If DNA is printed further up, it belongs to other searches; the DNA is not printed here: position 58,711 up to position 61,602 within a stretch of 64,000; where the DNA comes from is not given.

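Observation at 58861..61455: Sensory-type [FeFe]-hydrogenase module fused to GGDEF-EAL: candidate H2/redox-gated c-di-GMP enzyme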

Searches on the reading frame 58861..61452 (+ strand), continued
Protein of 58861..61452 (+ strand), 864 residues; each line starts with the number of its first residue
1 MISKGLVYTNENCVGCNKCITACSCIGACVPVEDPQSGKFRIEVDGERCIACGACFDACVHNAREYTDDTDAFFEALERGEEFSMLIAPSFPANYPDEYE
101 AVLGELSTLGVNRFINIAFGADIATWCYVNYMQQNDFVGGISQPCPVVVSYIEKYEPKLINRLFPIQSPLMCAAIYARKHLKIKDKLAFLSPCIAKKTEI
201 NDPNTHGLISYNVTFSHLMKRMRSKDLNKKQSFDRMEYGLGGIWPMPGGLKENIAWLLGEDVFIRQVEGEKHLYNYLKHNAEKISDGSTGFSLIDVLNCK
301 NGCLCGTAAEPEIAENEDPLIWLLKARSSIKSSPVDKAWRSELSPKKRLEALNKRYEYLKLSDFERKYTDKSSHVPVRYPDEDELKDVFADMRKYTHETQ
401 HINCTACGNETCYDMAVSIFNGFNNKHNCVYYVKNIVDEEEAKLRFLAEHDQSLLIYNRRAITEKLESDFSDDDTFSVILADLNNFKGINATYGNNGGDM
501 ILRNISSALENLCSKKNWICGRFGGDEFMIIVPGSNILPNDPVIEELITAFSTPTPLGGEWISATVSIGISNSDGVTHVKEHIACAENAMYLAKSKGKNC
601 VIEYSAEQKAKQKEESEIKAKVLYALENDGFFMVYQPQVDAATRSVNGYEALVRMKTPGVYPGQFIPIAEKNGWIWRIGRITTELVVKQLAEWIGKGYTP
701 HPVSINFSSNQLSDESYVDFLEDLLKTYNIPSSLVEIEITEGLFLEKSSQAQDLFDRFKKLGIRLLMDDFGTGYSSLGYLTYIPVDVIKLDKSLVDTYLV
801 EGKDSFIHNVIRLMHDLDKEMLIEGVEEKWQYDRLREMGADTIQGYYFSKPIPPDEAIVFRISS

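Call 75: search_protein_families(library=pfam, alignment_id=A3, max_evalue=0.00001)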
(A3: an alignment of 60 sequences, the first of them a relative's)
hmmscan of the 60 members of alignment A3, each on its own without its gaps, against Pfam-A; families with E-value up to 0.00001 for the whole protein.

A. member 1, P0196 (868 aa): 4 families
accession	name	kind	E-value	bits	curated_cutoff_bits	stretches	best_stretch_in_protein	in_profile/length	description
PF00563.25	EAL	-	1.3e-63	215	31.3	1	624-855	2-236/236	EAL domain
PF02906.19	Fe_hyd_lg_C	-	4e-28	99.1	22.1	1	86-310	2-244/245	Iron only hydrogenase large subunit, C-terminal domain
PF00990.26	GGDEF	-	5.3e-22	78.8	23.8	1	470-603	23-160/161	Diguanylate cyclase, GGDEF domain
PF04060.18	FeS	-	5.4e-07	29.7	23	1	405-435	3-33/33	Putative Fe-S cluster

B. families by the number of members that match (of 60 scanned): 33 families (the first 25 are shown)
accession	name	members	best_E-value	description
PF02906.19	Fe_hyd_lg_C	60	7.3e-35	Iron only hydrogenase large subunit, C-terminal domain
PF12838.12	Fer4_7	47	9.2e-12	4Fe-4S dicluster domain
PF13237.11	Fer4_10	37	5e-11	4Fe-4S dicluster domain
PF00037.32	Fer4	34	7.2e-15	4Fe-4S binding domain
PF12837.12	Fer4_6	28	1.3e-13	4Fe-4S binding domain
PF13187.11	Fer4_9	27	4.8e-08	4Fe-4S dicluster domain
PF04060.18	FeS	26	3.8e-09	Putative Fe-S cluster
PF14697.11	Fer4_21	25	6.1e-11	4Fe-4S dicluster domain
PF00072.30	Response_reg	19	8.6e-27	Response regulator receiver domain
PF00015.26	MCPsignal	18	2.1e-45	Methyl-accepting chemotaxis protein (MCP) signalling domain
PF00512.31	HisKA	18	7.9e-35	His Kinase A (phospho-acceptor) domain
PF00990.26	GGDEF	17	7.5e-50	Diguanylate cyclase, GGDEF domain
PF02518.31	HATPase_c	17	6.1e-31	Histidine kinase-, DNA gyrase B-, and HSP90-like ATPase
PF00563.25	EAL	7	6e-69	EAL domain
PF13188.13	PAS_8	7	4.3e-29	PAS domain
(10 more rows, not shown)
